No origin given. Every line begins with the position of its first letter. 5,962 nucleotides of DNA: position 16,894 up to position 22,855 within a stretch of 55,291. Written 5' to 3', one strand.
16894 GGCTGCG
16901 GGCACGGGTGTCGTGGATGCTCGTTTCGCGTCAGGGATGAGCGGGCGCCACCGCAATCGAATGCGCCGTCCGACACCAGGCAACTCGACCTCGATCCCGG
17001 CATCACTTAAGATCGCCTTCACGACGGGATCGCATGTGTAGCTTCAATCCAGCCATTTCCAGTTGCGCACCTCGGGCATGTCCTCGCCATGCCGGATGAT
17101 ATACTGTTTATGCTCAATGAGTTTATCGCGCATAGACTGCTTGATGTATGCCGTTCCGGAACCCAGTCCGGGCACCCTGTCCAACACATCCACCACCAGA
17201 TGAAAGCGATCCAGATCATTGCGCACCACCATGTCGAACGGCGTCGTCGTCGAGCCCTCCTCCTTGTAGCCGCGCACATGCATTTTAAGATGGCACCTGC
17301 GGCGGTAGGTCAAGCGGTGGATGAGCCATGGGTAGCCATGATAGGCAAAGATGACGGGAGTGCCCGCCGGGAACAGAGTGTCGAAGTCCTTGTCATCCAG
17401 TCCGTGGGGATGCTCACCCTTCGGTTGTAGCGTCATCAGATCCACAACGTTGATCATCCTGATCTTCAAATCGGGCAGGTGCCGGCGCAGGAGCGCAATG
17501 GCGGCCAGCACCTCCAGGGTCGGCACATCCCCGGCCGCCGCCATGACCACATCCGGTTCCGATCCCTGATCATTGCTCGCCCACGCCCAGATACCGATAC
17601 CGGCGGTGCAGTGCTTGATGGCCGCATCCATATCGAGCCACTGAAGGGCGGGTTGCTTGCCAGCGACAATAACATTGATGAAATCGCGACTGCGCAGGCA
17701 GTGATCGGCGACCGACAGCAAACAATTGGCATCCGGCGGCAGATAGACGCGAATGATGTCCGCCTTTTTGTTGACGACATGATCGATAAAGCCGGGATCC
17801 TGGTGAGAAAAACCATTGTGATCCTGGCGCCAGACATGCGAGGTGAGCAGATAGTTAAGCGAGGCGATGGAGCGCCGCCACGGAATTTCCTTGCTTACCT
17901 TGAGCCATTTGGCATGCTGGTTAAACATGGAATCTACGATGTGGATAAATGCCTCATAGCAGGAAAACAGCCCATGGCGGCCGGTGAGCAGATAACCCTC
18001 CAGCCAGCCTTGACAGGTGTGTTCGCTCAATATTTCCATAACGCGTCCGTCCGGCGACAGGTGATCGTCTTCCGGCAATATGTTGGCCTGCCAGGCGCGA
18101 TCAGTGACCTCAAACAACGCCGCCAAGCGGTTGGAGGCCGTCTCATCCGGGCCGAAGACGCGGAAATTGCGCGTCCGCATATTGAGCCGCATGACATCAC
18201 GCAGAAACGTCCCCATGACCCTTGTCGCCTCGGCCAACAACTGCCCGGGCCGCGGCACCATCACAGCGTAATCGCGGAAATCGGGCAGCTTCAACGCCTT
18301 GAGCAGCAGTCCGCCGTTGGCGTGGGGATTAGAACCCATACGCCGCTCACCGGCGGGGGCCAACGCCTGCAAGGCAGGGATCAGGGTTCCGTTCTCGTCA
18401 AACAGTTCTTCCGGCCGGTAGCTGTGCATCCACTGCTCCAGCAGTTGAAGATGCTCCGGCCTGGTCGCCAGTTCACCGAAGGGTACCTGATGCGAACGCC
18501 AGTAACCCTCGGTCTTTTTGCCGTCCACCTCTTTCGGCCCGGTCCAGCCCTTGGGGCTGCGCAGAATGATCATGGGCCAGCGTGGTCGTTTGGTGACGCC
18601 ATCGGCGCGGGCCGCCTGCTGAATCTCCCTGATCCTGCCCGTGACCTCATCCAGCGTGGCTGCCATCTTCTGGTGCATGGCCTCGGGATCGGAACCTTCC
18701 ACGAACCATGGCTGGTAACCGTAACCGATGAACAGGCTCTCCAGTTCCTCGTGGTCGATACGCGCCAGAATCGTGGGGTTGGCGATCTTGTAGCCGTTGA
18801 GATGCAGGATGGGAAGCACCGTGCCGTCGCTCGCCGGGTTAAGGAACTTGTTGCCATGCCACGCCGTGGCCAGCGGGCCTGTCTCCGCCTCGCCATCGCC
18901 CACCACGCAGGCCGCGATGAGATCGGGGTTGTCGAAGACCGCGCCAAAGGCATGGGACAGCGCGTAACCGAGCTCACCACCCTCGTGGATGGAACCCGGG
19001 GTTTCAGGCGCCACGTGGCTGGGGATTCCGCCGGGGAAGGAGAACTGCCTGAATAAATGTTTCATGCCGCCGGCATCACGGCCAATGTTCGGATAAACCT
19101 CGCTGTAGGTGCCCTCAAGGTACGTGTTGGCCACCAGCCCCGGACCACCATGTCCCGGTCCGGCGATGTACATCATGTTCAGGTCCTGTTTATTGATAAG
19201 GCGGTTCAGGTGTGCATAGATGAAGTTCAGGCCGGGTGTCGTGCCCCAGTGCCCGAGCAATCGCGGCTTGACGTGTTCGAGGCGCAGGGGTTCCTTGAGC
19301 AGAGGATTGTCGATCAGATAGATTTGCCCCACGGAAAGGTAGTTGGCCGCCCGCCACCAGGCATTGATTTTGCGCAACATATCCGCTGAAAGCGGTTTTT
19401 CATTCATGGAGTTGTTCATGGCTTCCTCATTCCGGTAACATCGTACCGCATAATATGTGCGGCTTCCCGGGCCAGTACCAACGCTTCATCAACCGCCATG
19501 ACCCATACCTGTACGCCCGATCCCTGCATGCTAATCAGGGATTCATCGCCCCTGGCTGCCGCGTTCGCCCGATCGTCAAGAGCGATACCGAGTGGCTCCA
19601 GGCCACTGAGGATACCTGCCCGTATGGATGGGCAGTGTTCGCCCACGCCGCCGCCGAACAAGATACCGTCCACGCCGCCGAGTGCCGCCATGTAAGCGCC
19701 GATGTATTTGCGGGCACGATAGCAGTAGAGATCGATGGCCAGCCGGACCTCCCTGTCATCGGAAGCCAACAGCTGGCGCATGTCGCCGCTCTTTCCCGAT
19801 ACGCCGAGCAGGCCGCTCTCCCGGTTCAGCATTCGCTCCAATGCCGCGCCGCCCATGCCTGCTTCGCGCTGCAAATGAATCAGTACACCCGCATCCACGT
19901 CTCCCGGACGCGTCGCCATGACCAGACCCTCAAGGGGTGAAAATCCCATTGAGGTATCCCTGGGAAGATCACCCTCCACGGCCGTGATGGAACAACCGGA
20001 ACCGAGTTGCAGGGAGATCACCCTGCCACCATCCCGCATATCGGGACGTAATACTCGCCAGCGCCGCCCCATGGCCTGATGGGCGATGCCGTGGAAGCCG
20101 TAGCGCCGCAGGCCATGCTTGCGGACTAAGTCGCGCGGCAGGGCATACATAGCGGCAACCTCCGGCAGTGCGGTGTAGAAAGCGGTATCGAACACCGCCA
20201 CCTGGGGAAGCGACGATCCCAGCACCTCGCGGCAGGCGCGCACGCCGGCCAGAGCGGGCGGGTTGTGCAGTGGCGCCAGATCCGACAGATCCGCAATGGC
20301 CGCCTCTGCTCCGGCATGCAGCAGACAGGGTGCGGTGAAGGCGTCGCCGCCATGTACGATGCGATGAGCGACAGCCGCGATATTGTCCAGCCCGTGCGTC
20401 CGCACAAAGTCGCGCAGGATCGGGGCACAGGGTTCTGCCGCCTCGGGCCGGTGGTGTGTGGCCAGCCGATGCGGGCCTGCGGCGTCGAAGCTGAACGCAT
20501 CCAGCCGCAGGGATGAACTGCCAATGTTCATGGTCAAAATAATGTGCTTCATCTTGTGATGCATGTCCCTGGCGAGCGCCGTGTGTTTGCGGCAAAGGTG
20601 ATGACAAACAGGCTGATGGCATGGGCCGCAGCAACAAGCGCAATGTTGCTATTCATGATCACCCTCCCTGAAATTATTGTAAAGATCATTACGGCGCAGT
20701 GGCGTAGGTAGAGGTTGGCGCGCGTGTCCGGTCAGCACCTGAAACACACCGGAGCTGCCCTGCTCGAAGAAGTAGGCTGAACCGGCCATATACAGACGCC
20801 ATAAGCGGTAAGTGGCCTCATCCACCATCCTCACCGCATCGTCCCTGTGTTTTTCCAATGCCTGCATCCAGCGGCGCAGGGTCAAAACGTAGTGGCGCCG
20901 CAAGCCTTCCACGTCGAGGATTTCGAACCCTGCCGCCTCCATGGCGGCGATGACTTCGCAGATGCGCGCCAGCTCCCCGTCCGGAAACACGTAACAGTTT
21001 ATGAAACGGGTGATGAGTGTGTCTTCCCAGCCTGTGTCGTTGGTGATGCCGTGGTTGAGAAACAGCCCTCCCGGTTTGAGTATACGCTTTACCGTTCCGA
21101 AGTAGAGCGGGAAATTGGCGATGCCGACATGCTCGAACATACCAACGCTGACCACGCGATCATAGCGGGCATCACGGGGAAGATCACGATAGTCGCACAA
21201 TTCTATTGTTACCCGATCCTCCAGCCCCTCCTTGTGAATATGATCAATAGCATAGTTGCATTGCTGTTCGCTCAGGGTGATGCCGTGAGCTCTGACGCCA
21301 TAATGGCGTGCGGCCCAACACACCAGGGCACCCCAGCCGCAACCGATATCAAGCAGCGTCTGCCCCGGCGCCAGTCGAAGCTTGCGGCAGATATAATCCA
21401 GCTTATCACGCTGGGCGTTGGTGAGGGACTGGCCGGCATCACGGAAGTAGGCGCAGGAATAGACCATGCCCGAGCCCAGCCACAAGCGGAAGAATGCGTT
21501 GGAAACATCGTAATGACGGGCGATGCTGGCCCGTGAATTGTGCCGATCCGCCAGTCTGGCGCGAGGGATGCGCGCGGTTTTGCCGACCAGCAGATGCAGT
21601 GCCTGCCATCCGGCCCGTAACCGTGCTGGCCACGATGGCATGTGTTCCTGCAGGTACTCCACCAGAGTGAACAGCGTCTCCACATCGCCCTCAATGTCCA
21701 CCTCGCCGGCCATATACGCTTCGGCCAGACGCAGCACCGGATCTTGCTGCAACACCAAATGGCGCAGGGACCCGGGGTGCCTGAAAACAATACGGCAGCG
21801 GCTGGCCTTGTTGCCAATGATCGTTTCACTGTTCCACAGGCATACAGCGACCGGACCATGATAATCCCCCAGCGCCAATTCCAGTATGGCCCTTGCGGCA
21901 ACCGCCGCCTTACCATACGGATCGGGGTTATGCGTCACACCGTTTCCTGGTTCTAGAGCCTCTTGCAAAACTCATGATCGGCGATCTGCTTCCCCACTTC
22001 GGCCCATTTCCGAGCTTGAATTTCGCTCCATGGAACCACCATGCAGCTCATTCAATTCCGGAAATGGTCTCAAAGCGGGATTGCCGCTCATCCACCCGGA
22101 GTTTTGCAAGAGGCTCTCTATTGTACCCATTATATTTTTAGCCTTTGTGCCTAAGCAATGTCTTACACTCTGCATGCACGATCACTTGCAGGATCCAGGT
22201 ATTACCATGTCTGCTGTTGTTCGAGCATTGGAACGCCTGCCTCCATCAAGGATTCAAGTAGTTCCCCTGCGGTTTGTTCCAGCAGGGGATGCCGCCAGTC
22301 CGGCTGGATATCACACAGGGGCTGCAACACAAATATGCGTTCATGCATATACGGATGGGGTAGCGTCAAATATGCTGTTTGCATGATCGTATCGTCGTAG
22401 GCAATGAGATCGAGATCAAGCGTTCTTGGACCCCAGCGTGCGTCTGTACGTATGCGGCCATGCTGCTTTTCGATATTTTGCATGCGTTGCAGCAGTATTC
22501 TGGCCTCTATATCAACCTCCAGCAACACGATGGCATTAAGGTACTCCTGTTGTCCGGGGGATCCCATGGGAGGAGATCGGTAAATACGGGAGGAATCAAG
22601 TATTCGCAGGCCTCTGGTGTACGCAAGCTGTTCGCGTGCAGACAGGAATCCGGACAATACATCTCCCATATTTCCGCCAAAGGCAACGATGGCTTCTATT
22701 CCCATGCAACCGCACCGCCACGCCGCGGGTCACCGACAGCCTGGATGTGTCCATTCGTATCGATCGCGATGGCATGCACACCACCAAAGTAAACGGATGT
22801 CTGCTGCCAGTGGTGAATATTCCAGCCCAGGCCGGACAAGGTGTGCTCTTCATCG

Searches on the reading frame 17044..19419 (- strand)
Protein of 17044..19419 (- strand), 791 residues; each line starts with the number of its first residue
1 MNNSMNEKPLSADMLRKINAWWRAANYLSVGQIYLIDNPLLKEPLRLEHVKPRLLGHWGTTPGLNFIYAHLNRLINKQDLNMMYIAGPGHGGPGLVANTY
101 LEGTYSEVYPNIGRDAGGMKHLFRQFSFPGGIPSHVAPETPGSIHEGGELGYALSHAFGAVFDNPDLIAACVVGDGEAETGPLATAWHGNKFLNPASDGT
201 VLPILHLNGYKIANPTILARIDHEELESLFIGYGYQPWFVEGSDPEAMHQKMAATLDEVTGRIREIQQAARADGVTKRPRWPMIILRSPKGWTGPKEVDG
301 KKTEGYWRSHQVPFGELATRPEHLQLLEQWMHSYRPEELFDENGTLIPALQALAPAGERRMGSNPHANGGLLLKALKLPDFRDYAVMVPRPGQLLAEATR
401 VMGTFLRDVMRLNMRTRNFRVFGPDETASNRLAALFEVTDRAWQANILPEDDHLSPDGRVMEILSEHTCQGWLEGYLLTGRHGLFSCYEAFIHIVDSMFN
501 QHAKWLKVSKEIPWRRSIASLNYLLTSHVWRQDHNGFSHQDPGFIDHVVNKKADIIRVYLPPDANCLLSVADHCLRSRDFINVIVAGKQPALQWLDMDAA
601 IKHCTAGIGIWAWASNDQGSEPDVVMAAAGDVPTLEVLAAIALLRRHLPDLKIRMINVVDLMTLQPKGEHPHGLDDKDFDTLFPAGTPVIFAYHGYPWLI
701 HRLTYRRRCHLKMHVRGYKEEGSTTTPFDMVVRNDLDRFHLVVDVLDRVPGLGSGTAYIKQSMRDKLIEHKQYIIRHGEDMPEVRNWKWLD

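Call 19: search_protein_families(library=pfam, proteins=[window:17044-19419:-], max_evalue=0.001)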
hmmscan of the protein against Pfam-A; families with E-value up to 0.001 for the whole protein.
window:17044-19419:- (791 aa): 3 families
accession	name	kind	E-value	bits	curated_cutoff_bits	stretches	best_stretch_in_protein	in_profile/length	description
PF09364.15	XFP_N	-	1.3e-181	603.7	23.7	1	11-371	3-363/364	XFP N-terminal domain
PF09363.15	XFP_C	-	1.1e-95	319.3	23.4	1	588-789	1-202/202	XFP C-terminal domain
PF03894.20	XFP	-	7.4e-92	306.4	22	1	401-577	2-177/177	D-xylulose 5-phosphate/D-fructose 6-phosphate phosphoketolase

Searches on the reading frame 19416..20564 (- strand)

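Call 19: search_protein_families(library=pfam, proteins=[window:19416-20564:-], max_evalue=0.001)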
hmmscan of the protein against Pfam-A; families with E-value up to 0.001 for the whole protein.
window:19416-20564:- (382 aa): 1 family
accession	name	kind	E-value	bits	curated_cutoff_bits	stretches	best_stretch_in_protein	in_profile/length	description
PF00871.23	Acetate_kinase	-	1.6e-96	323.8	22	1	35-366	56-392/392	Acetokinase family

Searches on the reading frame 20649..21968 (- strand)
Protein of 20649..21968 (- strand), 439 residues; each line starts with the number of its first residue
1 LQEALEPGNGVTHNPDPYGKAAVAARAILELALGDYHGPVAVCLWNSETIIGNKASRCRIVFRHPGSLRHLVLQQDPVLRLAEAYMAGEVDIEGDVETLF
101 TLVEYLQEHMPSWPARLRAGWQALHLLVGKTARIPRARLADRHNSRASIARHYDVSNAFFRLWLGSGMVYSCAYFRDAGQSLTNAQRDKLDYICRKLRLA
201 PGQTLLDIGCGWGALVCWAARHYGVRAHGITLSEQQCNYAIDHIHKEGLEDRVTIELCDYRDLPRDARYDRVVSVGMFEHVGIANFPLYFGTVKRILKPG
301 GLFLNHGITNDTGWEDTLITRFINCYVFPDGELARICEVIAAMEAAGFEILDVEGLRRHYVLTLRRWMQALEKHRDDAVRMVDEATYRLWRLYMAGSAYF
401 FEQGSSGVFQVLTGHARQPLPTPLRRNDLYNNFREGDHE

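Call 29: search_protein_families(library=pfam, proteins=[window:20649-21968:-], max_evalue=0.001)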
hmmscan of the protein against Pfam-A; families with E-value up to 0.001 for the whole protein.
window:20649-21968:- (439 aa): 9 families
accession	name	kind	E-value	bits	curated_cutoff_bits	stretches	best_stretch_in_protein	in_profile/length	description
PF02353.26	CMAS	-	2.2e-95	319.5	27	1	143-411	4-273/273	Mycolic acid cyclopropane synthetase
PF13649.12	Methyltransf_25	-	1.2e-16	61.6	27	1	206-301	2-97/97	Methyltransferase domain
PF08241.18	Methyltransf_11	-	1e-14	55.3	21.2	1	206-304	1-94/95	Methyltransferase domain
PF13847.12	Methyltransf_31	-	5.6e-11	42.8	27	1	201-304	3-108/145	Methyltransferase domain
PF08242.18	Methyltransf_12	-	2e-10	41.7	30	1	206-303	1-98/98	Methyltransferase domain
PF13489.12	Methyltransf_23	-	1.4e-09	38.3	27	1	199-317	20-128/164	Methyltransferase domain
PF25371.1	DUF7884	-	2.8e-09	37.5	27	1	38-103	12-78/90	Domain of unknown function (DUF7884)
PF07021.18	MetW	-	0.0002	21.5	21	1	199-241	11-53/193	Methionine biosynthesis protein MetW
PF08123.19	DOT1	-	0.00026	21.1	23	1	189-243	30-85/205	Histone methylation protein DOT1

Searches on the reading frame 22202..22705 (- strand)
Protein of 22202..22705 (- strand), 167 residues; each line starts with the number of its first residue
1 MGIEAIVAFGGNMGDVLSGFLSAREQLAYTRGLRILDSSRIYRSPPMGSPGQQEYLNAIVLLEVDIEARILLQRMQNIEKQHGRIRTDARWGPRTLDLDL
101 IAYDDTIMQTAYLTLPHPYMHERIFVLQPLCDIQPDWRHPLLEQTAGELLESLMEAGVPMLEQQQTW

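Call 29: search_protein_families(library=pfam, proteins=[window:22202-22705:-], max_evalue=0.001)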
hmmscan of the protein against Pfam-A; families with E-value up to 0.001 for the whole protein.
window:22202-22705:- (167 aa): 1 family
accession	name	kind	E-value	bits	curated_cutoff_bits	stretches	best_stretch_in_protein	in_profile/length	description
PF01288.25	HPPK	-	2.5e-34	118.6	25.7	1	7-135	2-116/116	7,8-dihydro-6-hydroxymethylpterin-pyrophosphokinase (HPPK)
